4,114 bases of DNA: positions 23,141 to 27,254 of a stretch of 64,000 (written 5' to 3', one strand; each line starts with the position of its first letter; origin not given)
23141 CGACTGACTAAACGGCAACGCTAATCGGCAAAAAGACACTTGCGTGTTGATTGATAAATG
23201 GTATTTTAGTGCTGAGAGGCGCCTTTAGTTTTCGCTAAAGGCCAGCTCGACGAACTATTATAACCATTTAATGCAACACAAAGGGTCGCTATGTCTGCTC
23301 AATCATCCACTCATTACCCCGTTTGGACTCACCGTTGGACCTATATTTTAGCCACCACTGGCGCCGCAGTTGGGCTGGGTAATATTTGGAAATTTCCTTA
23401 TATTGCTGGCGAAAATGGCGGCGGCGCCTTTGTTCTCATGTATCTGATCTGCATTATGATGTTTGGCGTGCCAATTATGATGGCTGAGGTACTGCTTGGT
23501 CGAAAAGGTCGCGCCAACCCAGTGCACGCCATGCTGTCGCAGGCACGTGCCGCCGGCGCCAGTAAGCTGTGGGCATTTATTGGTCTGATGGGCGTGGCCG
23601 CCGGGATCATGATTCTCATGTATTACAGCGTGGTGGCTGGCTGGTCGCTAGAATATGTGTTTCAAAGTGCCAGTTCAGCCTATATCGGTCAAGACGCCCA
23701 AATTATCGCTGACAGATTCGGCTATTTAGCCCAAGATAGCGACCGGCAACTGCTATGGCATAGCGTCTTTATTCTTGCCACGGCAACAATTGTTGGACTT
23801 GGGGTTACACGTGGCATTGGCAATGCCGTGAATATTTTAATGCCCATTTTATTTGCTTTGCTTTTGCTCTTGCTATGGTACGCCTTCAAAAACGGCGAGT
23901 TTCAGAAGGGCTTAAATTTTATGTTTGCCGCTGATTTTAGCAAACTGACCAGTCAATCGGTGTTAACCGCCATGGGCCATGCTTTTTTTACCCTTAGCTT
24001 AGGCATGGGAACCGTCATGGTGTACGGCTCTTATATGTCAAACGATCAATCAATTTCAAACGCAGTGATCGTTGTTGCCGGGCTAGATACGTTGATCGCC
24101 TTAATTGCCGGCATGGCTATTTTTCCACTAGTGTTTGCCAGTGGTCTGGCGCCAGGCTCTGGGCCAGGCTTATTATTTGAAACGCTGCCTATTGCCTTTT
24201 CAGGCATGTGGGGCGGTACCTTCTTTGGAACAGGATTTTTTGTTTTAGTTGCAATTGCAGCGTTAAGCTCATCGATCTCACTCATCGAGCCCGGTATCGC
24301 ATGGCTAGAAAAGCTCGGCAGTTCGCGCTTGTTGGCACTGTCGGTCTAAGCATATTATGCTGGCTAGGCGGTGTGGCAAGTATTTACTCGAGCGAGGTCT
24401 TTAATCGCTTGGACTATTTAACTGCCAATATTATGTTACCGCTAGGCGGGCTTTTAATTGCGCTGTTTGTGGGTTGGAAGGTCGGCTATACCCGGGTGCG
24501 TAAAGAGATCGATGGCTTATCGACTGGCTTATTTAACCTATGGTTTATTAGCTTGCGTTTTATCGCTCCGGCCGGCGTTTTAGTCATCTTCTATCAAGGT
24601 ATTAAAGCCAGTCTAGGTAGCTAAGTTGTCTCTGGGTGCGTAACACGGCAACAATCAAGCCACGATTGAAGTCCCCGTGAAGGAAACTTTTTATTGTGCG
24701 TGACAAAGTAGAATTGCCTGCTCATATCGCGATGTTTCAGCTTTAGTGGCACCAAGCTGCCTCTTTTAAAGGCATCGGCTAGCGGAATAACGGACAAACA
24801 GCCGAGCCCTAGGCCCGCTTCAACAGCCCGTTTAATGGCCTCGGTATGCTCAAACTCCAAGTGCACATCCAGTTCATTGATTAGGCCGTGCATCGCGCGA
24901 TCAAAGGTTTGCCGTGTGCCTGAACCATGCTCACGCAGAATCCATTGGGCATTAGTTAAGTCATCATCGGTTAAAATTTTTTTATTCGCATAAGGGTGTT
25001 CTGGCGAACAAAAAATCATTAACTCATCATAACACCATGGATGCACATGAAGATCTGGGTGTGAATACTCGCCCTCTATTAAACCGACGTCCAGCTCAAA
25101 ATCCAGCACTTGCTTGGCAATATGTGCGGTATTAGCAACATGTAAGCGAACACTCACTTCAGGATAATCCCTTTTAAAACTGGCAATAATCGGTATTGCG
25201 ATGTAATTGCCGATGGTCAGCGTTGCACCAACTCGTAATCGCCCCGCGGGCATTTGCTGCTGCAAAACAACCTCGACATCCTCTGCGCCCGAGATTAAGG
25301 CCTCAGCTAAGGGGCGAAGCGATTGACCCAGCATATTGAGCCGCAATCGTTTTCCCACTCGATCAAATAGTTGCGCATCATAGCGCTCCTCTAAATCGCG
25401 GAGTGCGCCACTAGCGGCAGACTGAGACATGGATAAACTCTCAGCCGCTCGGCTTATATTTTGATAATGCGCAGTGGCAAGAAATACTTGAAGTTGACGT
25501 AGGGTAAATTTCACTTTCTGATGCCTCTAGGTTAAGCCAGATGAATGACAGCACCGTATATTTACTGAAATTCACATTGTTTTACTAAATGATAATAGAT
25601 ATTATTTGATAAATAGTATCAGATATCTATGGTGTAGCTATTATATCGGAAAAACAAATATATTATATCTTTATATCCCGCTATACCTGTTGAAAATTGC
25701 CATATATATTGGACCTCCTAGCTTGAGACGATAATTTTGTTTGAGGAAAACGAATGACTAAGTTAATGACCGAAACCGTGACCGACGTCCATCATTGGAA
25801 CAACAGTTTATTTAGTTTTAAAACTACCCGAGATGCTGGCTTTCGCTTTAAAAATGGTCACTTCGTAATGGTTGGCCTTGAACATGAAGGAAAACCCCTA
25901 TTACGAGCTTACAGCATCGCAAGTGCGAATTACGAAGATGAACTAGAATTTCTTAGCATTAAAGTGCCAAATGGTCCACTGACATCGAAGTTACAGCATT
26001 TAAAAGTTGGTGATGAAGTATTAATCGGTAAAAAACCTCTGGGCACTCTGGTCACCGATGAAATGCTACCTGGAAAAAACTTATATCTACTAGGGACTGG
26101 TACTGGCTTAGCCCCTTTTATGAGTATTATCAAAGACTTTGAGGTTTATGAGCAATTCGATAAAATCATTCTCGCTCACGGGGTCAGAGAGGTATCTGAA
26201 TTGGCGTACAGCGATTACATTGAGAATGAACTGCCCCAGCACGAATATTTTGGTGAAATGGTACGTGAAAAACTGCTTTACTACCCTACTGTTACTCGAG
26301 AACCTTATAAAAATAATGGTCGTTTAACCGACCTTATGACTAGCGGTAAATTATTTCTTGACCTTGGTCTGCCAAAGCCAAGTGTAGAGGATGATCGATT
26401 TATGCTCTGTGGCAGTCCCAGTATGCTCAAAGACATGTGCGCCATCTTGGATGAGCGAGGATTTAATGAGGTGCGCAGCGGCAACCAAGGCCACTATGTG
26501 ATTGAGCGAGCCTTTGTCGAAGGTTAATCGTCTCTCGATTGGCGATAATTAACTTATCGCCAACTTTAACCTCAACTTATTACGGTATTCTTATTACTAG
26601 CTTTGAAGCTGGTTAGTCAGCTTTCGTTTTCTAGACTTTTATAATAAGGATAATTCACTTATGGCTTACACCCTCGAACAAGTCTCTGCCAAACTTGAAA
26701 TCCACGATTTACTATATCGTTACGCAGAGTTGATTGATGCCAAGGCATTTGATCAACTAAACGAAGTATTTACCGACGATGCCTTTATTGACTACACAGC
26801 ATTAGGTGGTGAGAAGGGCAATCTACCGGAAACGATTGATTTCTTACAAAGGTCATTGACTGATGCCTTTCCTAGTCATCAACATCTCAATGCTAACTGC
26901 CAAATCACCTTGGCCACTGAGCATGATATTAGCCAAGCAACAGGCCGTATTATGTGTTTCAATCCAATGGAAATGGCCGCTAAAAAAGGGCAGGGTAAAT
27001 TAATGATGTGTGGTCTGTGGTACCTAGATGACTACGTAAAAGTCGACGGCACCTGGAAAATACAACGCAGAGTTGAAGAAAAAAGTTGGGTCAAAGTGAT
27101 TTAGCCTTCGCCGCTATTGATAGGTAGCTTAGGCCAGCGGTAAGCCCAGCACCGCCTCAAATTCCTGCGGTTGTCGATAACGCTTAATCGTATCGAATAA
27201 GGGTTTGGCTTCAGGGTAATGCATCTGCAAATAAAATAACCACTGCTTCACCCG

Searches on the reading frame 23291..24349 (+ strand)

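Call 91: search_protein_families(library=pfam, proteins=[window:23291-24349:+], max_evalue=0.00001)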
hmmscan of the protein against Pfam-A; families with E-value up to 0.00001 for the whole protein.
window:23291-24349:+ (352 aa): 1 family
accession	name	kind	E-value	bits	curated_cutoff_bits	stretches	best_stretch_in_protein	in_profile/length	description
PF00209.24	SNF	-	1.1e-39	137.1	27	2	11-129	3-115/524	Sodium:neurotransmitter symporter family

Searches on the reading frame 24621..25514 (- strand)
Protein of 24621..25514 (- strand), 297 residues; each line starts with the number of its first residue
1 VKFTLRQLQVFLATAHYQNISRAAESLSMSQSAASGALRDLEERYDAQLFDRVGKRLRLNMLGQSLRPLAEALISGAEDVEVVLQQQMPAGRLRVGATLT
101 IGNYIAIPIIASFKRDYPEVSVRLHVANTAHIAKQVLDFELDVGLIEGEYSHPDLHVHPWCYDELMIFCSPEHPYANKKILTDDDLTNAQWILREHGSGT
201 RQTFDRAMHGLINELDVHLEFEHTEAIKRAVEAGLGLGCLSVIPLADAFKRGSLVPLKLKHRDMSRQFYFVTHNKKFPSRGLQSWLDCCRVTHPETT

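Call 91: search_protein_families(library=pfam, proteins=[window:24621-25514:-], max_evalue=0.00001)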
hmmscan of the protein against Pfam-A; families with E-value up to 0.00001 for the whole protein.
window:24621-25514:- (297 aa): 3 families
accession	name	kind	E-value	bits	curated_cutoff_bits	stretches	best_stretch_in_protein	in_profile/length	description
PF03466.25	LysR_substrate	-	4.3e-52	177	28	1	87-290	2-205/209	LysR substrate binding domain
PF00126.33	HTH_1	-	9.4e-18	64.4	26.6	1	5-63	1-59/60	Bacterial regulatory helix-turn-helix protein, lysR family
PF12727.12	PBP_like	-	2.6e-07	30.4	27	1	154-288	60-191/193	PBP superfamily domain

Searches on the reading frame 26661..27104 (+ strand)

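Call 91: search_protein_families(library=pfam, proteins=[window:26661-27104:+], max_evalue=0.00001)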
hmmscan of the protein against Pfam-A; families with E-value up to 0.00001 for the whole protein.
window:26661-27104:+ (147 aa): 1 family
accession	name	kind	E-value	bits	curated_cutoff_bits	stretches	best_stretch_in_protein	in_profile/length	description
PF13577.12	SnoaL_4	-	2.2e-24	86.3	24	1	7-137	2-125/126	SnoaL-like domain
